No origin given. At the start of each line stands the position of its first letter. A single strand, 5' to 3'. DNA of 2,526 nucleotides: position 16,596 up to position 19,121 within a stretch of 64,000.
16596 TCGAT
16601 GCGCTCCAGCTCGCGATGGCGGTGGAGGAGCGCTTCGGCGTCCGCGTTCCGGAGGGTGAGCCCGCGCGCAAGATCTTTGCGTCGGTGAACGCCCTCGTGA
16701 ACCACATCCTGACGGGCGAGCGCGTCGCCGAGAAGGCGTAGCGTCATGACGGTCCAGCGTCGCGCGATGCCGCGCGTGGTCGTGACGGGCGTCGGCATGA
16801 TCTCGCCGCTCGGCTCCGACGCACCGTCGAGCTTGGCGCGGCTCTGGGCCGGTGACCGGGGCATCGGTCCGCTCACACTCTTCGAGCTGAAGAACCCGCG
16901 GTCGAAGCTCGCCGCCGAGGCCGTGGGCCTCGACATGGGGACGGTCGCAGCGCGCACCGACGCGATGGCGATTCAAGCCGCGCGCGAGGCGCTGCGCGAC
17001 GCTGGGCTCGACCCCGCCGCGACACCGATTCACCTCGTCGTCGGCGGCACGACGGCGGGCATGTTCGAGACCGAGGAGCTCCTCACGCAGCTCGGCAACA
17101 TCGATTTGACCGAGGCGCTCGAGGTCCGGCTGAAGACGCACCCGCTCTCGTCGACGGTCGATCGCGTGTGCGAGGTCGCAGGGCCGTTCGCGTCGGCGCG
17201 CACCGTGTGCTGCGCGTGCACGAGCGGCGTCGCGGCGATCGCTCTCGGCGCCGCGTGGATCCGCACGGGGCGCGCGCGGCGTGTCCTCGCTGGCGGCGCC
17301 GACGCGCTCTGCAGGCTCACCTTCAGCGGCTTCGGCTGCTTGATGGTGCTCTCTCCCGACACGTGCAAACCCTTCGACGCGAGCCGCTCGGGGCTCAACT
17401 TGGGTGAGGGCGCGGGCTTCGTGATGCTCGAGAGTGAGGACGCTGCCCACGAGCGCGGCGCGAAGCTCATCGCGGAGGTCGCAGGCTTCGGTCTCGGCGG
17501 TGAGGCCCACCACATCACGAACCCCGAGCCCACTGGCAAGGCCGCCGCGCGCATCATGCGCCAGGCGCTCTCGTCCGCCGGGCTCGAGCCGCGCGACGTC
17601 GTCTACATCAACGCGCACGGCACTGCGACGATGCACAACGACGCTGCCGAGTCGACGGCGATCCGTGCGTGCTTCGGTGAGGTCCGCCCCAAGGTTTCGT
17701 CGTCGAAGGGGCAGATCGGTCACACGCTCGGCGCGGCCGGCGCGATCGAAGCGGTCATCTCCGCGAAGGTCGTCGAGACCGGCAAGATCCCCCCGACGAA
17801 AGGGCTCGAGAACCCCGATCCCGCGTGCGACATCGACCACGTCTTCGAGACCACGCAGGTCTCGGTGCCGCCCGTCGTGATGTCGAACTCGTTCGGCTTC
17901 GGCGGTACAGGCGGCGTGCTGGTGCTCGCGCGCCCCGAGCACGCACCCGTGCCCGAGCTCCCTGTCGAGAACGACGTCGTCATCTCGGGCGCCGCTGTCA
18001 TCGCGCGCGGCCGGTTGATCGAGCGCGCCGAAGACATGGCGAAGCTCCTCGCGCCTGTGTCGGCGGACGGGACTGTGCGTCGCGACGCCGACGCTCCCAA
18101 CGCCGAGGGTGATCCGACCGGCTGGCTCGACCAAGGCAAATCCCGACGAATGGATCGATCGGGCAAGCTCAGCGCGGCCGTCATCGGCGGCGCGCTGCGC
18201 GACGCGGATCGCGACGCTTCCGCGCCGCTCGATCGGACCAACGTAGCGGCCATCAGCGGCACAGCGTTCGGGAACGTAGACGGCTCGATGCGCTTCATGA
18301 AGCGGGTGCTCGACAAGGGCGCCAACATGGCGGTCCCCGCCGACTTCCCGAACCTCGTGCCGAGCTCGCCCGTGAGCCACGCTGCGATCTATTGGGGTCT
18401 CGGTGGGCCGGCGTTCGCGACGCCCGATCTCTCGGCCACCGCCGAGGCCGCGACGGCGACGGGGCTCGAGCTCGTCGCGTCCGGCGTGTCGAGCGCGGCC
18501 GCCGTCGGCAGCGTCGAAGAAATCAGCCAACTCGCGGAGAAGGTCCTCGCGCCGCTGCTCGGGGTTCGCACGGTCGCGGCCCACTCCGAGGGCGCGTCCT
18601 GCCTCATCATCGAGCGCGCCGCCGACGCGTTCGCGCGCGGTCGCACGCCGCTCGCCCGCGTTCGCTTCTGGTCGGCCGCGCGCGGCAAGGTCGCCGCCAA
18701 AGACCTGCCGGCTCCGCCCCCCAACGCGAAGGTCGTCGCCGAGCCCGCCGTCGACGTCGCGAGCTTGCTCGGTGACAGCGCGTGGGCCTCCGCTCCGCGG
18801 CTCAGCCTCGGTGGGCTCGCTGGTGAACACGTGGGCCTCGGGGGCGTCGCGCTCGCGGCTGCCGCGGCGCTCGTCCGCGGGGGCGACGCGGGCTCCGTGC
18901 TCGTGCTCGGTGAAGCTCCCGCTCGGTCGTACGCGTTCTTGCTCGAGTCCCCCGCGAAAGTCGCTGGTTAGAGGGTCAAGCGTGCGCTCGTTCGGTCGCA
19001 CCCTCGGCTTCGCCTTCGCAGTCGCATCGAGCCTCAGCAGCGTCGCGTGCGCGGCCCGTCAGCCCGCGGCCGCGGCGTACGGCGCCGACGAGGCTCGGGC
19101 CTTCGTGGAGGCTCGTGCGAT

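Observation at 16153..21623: ACP plus two KS::CLF-like didomain ketosynthases and an embedded lipoprotein: candidate type-II-PKS-like / polyene-lipid locus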

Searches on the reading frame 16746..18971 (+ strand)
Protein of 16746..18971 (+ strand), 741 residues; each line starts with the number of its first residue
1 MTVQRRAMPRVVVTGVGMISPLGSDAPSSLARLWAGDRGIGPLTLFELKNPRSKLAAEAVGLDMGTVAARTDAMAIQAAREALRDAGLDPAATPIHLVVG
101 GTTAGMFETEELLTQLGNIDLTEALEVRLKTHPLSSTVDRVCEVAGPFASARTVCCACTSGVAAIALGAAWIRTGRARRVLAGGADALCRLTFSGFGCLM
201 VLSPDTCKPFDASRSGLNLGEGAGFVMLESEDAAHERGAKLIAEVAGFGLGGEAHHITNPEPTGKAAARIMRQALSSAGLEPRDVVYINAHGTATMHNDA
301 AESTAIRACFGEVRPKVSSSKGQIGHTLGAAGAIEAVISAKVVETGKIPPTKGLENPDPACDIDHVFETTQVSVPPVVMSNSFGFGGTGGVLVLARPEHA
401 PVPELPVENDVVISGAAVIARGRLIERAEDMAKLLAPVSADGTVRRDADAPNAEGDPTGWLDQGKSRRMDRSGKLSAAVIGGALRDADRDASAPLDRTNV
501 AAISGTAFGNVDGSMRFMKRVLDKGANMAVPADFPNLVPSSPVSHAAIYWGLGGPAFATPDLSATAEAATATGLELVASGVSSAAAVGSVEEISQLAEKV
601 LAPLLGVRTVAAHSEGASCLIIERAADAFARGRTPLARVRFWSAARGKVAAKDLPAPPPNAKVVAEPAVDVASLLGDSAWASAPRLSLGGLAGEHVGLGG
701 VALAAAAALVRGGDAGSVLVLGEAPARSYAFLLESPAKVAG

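Call 13: search_protein_families(library=pfam, proteins=[window:16746-18971:+], max_evalue=0.01)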
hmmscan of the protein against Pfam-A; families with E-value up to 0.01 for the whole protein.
window:16746-18971:+ (741 aa): 3 families
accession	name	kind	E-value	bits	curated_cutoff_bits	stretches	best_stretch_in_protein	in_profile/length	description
PF02801.28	Ketoacyl-synt_C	-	1.2e-30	106.4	20.8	1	243-354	2-118/119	Beta-ketoacyl synthase, C-terminal domain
PF00109.32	ketoacyl-synt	-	9.8e-27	94.6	20.8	2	9-233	2-251/252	Beta-ketoacyl synthase, N-terminal domain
PF00108.29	Thiolase_N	-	0.0046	16.8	26.4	1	149-188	76-115/260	Thiolase, N-terminal domain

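Call 14: search_protein_families(library=ncbifam, proteins=[window:16746-18971:+], max_evalue=0.01)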
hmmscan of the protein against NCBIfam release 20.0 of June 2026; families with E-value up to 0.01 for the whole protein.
window:16746-18971:+ (741 aa): 28 families (the best 25 are shown)
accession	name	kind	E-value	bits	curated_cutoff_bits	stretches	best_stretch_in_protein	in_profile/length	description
TIGR03150.1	fabF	equivalog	1.4e-101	340.1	493.75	2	10-394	2-406/407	beta-ketoacyl-ACP synthase II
NF005589.0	PRK07314.1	subfamily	4.7e-96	322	387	2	8-396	3-411/413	beta-ketoacyl-ACP synthase II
NF006618.0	PRK09185.1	subfamily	2.1e-84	283.9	407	1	8-396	2-392/394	beta-ketoacyl-ACP synthase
NF004970.0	PRK06333.1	subfamily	2.3e-77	260.6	525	2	8-396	3-421/424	beta-ketoacyl-ACP synthase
NF004618.0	PRK05952.1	equivalog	7.4e-77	258.8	455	1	10-396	3-382/384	beta-ketoacyl-ACP synthase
NF006274.0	PRK08439.1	equivalog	4.3e-76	256.3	621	1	8-395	1-404/406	beta-ketoacyl-ACP synthase II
NF058662.1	cispenta_AmcF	equivalog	1.1e-69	235.2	325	1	11-395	2-368/369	cispentacin biosynthesis acyltransferase subunit AmcF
NF006587.0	PRK09116.1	equivalog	1e-67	228.7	470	1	9-396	2-406/408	beta-ketoacyl-ACP synthase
NF005076.0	PRK06501.1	equivalog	4.6e-67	226.7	629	1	7-396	9-422/425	beta-ketoacyl-ACP synthase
NF006434.0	PRK08722.1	equivalog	7.3e-56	189.8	759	1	10-395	5-412/414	beta-ketoacyl-ACP synthase II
NF005916.1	PRK07910.1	equivalog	1e-54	186.1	560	1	3-394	6-415/418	KasA/KasB family beta-ketoacyl-ACP synthase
NF005935.0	PRK07967.1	equivalog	6e-48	163.7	630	1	8-397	1-404/406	beta-ketoacyl-ACP synthase I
NF005490.0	PRK07103.1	equivalog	1.1e-44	153.1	445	1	8-396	3-412/414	polyketide beta-ketoacyl:acyl carrier protein synthase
NF045894.1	PKS_plus_SDR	equivalog_domain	4.9e-30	104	1740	1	77-365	96-387/1515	type I polyketide synthase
NF040607.1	mycolic_Pks13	equivalog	6.1e-25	86.9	2100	1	153-401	266-530/1680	polyketide synthase Pks13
TIGR02813.1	omega_3_PfaA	subfamily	1.3e-20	71.9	1010.1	1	154-395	202-460/2582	polyketide-type polyunsaturated fatty acid synthase PfaA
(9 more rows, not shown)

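Call 15: find_homologous_proteins(query=window:16746-18971:+, max_evalue=0.00001)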
Query window:16746-18971:+ (741 aa): 6551 proteins with E <= 0.00001 among 8000 candidates; the best 120 are listed.
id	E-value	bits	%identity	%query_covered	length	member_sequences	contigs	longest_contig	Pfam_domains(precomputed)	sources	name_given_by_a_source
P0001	0.0e+0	1593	100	100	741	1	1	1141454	PF00109.33,PF02801.29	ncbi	ncbi:MAG: beta-ketoacyl-[acyl-carrier-protein] synthase family protein [Polyangiaceae bacterium]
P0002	0.0e+0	1050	70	99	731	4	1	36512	PF00109.33,PF02801.29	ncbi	-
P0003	0.0e+0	1048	70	97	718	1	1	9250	PF00109.33,PF02801.29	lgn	-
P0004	0.0e+0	1046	69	98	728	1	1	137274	PF00109.33,PF02801.29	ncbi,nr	ncbi:MAG: 3-oxoacyl-ACP synthase [Polyangiaceae bacterium]|nr:3-oxoacyl-ACP synthase [Polyangiaceae 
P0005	0.0e+0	1040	71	98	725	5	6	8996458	PF00109.33,PF02801.29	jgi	jgi:3-oxoacyl-[acyl-carrier-protein] synthase II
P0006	7.6e-297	1005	68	98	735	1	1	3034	PF00109.33,PF02801.29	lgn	-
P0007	5.1e-295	999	68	98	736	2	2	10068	PF00109.33,PF02801.29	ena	-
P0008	6.0e-293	992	68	98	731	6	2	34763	PF00109.33,PF02801.29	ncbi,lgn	-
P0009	2.4e-288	977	67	97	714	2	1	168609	PF00109.33,PF02801.29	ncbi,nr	ncbi:MAG: beta-ketoacyl-[acyl-carrier-protein] synthase family protein [Myxococcales bacterium]|nr:b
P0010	3.9e-288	976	67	98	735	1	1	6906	PF00109.33,PF02801.29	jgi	jgi:3-oxoacyl-[acyl-carrier-protein] synthase II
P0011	2.3e-287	974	67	97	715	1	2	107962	PF00109.33,PF02801.29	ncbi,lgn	-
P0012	1.8e-282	957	68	95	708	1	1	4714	PF00109.33,PF02801.29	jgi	jgi:3-oxoacyl-[acyl-carrier-protein] synthase II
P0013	9.5e-281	952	65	98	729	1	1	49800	PF00109.33,PF02801.29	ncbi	-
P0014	3.0e-280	950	65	98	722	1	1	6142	PF00109.33,PF02801.29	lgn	-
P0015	1.8e-273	928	63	98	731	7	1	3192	PF00109.33,PF00108.30,PF02801.29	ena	-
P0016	8.2e-273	925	63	98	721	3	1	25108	PF00109.33,PF00108.30,PF02801.29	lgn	-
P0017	1.8e-268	911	70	86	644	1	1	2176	PF00109.33,PF02801.29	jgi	jgi:3-oxoacyl-[acyl-carrier-protein] synthase II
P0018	9.0e-267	906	63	96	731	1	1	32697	PF00109.33,PF00108.30,PF02801.29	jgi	jgi:3-oxoacyl-[acyl-carrier-protein] synthase II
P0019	2.9e-262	891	68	85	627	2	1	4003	PF00109.33,PF00108.30,PF02801.29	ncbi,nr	ncbi:MAG: beta-ketoacyl-[acyl-carrier-protein] synthase family protein, partial [Myxococcales bacter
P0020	3.7e-262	890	61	96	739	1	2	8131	PF00109.33,PF00108.30,PF02801.29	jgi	jgi:3-oxoacyl-[acyl-carrier-protein] synthase II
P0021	7.5e-259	879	62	96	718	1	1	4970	PF00109.33,PF00108.30,PF02801.29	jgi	jgi:3-oxoacyl-[acyl-carrier-protein] synthase II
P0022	1.2e-252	859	60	100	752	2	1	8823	PF00109.33,PF02801.29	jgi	-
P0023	9.6e-251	853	60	99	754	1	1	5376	PF00109.33,PF02801.29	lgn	-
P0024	2.1e-243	828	59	98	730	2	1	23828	PF00109.33,PF02801.29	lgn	-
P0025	1.1e-241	823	59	98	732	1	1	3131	PF00109.33,PF00108.30,PF02801.29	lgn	-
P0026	3.3e-239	814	56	98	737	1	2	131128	PF00109.33,PF00108.30,PF02801.29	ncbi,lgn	-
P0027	3.6e-221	755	57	98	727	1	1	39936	PF00109.33,PF02801.29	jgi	jgi:3-oxoacyl-[acyl-carrier-protein] synthase II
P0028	4.5e-221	755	56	98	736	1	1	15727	PF00109.33,PF02801.29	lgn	-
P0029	1.8e-213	729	56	97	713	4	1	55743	PF00109.33,PF02801.29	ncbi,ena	-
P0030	3.6e-193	662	49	98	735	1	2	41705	PF00109.33,PF02801.29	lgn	-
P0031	1.0e-192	661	49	98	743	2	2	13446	PF00109.33,PF02801.29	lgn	-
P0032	1.9e-192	660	50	98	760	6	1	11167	PF00109.33,PF00108.30,PF02801.29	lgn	-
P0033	5.1e-192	658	50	98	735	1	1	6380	PF00109.33,PF02801.29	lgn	-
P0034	1.7e-191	657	50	98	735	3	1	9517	PF00109.33,PF02801.29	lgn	-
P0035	1.8e-191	657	49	98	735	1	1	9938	PF00109.33,PF02801.29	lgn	-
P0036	6.0e-191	655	50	99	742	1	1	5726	PF00109.33,PF02801.29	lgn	-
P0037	6.0e-191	655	49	98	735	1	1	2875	PF00109.33,PF02801.29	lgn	-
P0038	7.4e-191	655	50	98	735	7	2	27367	PF00109.33,PF02801.29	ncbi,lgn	-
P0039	3.1e-190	653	49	98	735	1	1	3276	PF00109.33,PF00108.30,PF02801.29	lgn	-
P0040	5.2e-190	652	50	98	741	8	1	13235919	PF00109.33,PF02801.29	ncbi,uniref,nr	ncbi:beta-ketoacyl-[acyl-carrier-protein] synthase family protein [Polyangium mundeleinium]|uniref:B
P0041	1.7e-189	650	48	98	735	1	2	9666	PF00109.33,PF00108.30,PF02801.29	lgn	-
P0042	1.7e-189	650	57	52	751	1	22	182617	PF00109.33,PF00108.30,PF02801.29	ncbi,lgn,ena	-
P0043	3.3e-189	649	49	99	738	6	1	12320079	PF00109.33,PF02801.29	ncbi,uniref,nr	ncbi:beta-ketoacyl-[acyl-carrier-protein] synthase family protein [Polyangium aurulentum]|uniref:bet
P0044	3.8e-189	649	50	99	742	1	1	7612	PF00109.33,PF02801.29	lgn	-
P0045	4.7e-189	649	50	99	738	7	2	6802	PF00109.33,PF02801.29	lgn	-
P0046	1.4e-188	647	49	98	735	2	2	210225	PF00109.33,PF02801.29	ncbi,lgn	-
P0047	7.2e-188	645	49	98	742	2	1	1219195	PF00109.33,PF02801.29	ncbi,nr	ncbi:MAG: 3-oxoacyl-ACP synthase [Polyangiaceae bacterium]|nr:3-oxoacyl-ACP synthase [Polyangiaceae 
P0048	4.9e-187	642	48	98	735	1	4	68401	PF00109.33,PF00108.30,PF02801.29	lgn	-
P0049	1.1e-186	641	50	98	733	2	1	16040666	PF00109.33,PF02801.29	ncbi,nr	ncbi:3-oxoacyl-[acyl-carrier-protein] synthase, KASII [Minicystis rosea]|nr:3-oxoacyl-[acyl-carrier-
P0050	1.3e-186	641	49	98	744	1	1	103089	PF00109.33,PF02801.29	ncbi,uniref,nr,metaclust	ncbi:beta-ketoacyl-[acyl-carrier-protein] synthase family protein [Chondromyces apiculatus]|uniref:3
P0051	1.4e-186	641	49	99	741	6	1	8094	PF00109.33,PF02801.29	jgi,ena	-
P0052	1.4e-186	640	48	98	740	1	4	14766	PF00109.33,PF02801.29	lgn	-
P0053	4.8e-186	639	48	98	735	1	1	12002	PF00109.33,PF00108.30,PF02801.29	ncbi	-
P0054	6.3e-186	638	49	98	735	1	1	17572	PF00109.33,PF02801.29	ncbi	-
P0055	3.8e-185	636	50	98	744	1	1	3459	PF00109.33,PF02801.29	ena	-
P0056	4.8e-185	635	49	98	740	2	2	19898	PF00109.33,PF02801.29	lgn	-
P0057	5.5e-184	632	47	98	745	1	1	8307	PF00109.33,PF02801.29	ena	-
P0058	3.5e-183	629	49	98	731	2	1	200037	PF00109.33,PF02801.29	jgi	jgi:3-oxoacyl-[acyl-carrier-protein] synthase II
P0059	1.4e-182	627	48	98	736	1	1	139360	PF00109.33,PF02801.29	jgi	jgi:3-oxoacyl-[acyl-carrier-protein] synthase II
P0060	1.4e-182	627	49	98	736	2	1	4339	PF00109.33,PF02801.29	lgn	-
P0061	3.3e-182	626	49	98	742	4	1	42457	PF00109.33,PF02801.29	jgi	-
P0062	7.5e-182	625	49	98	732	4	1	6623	PF00109.33,PF02801.29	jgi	jgi:3-oxoacyl-[acyl-carrier-protein] synthase II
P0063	1.5e-181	624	48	98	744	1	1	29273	PF00109.33,PF02801.29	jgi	jgi:3-oxoacyl-[acyl-carrier-protein] synthase II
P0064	1.5e-181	624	49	98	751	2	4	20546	PF00109.33,PF00108.30,PF02801.29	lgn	-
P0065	4.3e-181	622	48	98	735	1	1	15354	PF00109.33,PF02801.29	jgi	-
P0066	1.1e-180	621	49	98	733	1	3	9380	PF00109.33,PF02801.29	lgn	-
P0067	1.1e-180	621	47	98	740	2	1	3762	PF00109.33,PF02801.29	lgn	-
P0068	2.4e-180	620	48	98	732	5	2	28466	PF00109.33,PF02801.29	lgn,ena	-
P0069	1.7e-179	617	48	98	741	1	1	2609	PF00109.33,PF02801.29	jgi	jgi:3-oxoacyl-[acyl-carrier-protein] synthase II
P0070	2.1e-179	617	49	98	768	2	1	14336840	PF00109.33,PF02801.29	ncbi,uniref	ncbi:beta-ketoacyl synthase N-terminal-like domain-containing protein [Sorangium sp. So ce341]|unire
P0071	3.1e-179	616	49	97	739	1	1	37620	PF00109.33,PF00108.30,PF02801.29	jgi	jgi:3-oxoacyl-[acyl-carrier-protein] synthase II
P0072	3.6e-179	616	49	98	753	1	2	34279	PF00109.33,PF02801.29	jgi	jgi:3-oxoacyl-[acyl-carrier-protein] synthase II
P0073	4.2e-179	616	49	98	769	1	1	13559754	PF00109.33,PF02801.29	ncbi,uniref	ncbi:beta-ketoacyl synthase N-terminal-like domain-containing protein [Sorangium sp. So ce394]|unire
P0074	6.8e-179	615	49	95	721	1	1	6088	PF00109.33,PF02801.29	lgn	-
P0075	1.1e-178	614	48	98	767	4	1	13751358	PF00109.33,PF02801.29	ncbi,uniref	ncbi:beta-ketoacyl-[acyl-carrier-protein] synthase family protein [Sorangium sp. So ce260]|uniref:be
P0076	1.1e-178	614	48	98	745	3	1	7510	PF00109.33,PF00108.30,PF02801.29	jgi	jgi:3-oxoacyl-[acyl-carrier-protein] synthase II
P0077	1.5e-178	614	49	98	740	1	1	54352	PF00109.33,PF02801.29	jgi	jgi:3-oxoacyl-[acyl-carrier-protein] synthase II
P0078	1.8e-178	614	48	95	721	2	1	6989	PF00109.33,PF02801.29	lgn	-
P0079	2.0e-178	614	49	98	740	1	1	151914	PF00109.33,PF02801.29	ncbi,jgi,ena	jgi:3-oxoacyl-[acyl-carrier-protein] synthase II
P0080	2.3e-178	613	48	98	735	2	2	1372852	PF00109.33,PF02801.29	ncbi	-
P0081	4.1e-178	612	48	99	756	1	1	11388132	PF00109.33,PF00108.30,PF02801.29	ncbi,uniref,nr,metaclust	ncbi:beta-ketoacyl-[acyl-carrier-protein] synthase family protein [Chondromyces crocatus]|uniref:Oxo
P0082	4.3e-178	612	49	98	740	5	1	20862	PF00109.33,PF02801.29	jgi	jgi:3-oxoacyl-[acyl-carrier-protein] synthase II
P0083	4.4e-178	612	48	98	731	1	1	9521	PF00109.33,PF02801.29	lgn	-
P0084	5.0e-178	612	48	98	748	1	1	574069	PF00109.33,PF02801.29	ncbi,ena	-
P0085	5.4e-178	612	48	98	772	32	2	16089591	PF00109.33,PF02801.29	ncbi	ncbi:beta-ketoacyl-[acyl-carrier-protein] synthase family protein [Sorangium sp. So ce429]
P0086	7.2e-178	612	48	99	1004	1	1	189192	PF00109.33,PF02801.29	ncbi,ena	-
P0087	1.1e-177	611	48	98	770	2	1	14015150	PF00109.33,PF02801.29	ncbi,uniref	ncbi:beta-ketoacyl synthase N-terminal-like domain-containing protein [Sorangium sp. So ce131]|unire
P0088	1.2e-177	611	48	96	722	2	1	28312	PF00109.33,PF02801.29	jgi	jgi:3-oxoacyl-[acyl-carrier-protein] synthase II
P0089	1.3e-177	611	48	98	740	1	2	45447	PF00109.33,PF02801.29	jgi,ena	-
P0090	1.4e-177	611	48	98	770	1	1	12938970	PF00109.33,PF02801.29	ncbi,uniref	ncbi:beta-ketoacyl synthase N-terminal-like domain-containing protein [Sorangium sp. So ce1335]|unir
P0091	1.5e-177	611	48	98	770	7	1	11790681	PF00109.33,PF02801.29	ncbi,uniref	ncbi:beta-ketoacyl-[acyl-carrier-protein] synthase family protein [Sorangium sp. So ce590]|uniref:be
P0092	1.7e-177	610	49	98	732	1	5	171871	PF00109.33,PF02801.29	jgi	jgi:3-oxoacyl-[acyl-carrier-protein] synthase II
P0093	2.0e-177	610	48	98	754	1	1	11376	PF00109.33,PF02801.29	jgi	jgi:3-oxoacyl-[acyl-carrier-protein] synthase II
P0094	2.1e-177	610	48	98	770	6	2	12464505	PF00109.33,PF02801.29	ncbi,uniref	ncbi:beta-ketoacyl synthase N-terminal-like domain-containing protein [Sorangium sp. So ce1024]|unir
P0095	2.1e-177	610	48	98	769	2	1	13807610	PF00109.33,PF02801.29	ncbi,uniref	ncbi:beta-ketoacyl-[acyl-carrier-protein] synthase family protein [Sorangium sp. So ce185]|uniref:be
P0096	2.6e-177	610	48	95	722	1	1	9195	PF00109.33,PF02801.29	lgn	-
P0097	2.7e-177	610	48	98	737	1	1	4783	PF00109.33,PF02801.29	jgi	jgi:3-oxoacyl-[acyl-carrier-protein] synthase II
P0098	2.8e-177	610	47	98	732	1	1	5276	PF00109.33,PF02801.29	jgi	jgi:3-oxoacyl-[acyl-carrier-protein] synthase II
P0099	4.1e-177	609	48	98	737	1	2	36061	PF00109.33,PF02801.29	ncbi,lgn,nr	ncbi:MAG: beta-ketoacyl-[acyl-carrier-protein] synthase family protein [Polyangiaceae bacterium]|nr:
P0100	5.0e-177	609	48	98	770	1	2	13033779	PF00109.33,PF02801.29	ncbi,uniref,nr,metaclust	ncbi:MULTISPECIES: beta-ketoacyl-[acyl-carrier-protein] synthase family protein [Sorangium]|uniref:O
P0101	6.7e-177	608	48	98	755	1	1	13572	PF00109.33,PF02801.29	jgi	jgi:3-oxoacyl-[acyl-carrier-protein] synthase II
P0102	7.8e-177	608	50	98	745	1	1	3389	PF00109.33,PF02801.29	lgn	-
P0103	8.2e-177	608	48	98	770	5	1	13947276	PF00109.33,PF02801.29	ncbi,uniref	ncbi:beta-ketoacyl synthase N-terminal-like domain-containing protein [Sorangium sp. So ce124]|unire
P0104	1.2e-176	608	49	98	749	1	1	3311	PF00109.33,PF02801.29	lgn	-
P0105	1.7e-176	607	48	98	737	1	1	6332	PF00109.33,PF02801.29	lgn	-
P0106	1.8e-176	607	47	98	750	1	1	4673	PF00109.33,PF02801.29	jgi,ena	-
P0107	2.3e-176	607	48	98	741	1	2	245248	PF00109.33,PF02801.29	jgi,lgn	jgi:3-oxoacyl-[acyl-carrier-protein] synthase II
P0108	2.4e-176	607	48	98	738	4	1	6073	PF00109.33,PF02801.29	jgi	jgi:3-oxoacyl-[acyl-carrier-protein] synthase II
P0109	2.8e-176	606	54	55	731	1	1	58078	PF00109.33,PF02801.29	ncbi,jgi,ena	jgi:3-oxoacyl-[acyl-carrier-protein] synthase II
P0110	2.9e-176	606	48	98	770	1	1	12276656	PF00109.33,PF02801.29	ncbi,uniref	ncbi:beta-ketoacyl-[acyl-carrier-protein] synthase family protein [Sorangium sp. So ce281]|uniref:be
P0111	3.1e-176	606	48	98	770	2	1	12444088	PF00109.33,PF02801.29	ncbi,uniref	ncbi:beta-ketoacyl-[acyl-carrier-protein] synthase family protein [Sorangium sp. So ce764]|uniref:be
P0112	3.1e-176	606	47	98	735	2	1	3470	PF00109.33,PF02801.29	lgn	-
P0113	4.8e-176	606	48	98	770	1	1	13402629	PF00109.33,PF02801.29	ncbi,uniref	ncbi:beta-ketoacyl synthase N-terminal-like domain-containing protein [Sorangium sp. So ce204]|unire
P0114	5.4e-176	605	48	98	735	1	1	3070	PF00109.33,PF02801.29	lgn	-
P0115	6.3e-176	605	48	98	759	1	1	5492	PF00109.33,PF02801.29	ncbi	-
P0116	1.0e-175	605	47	98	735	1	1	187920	PF00109.33,PF02801.29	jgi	jgi:3-oxoacyl-[acyl-carrier-protein] synthase II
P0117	1.4e-175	604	48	98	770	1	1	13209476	PF00109.33,PF02801.29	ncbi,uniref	ncbi:beta-ketoacyl synthase N-terminal-like domain-containing protein [Sorangium sp. So ce426]|unire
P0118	1.4e-175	604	49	98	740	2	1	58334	PF00109.33,PF02801.29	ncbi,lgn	-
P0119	1.5e-175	604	48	98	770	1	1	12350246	PF00109.33,PF02801.29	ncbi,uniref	ncbi:beta-ketoacyl synthase N-terminal-like domain-containing protein [Sorangium sp. KYC3313]|uniref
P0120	1.9e-175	604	49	98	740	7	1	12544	PF00109.33,PF02801.29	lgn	-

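Call 16: find_encoding_contigs(protein=P0001, flank=10000, max_places=2)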
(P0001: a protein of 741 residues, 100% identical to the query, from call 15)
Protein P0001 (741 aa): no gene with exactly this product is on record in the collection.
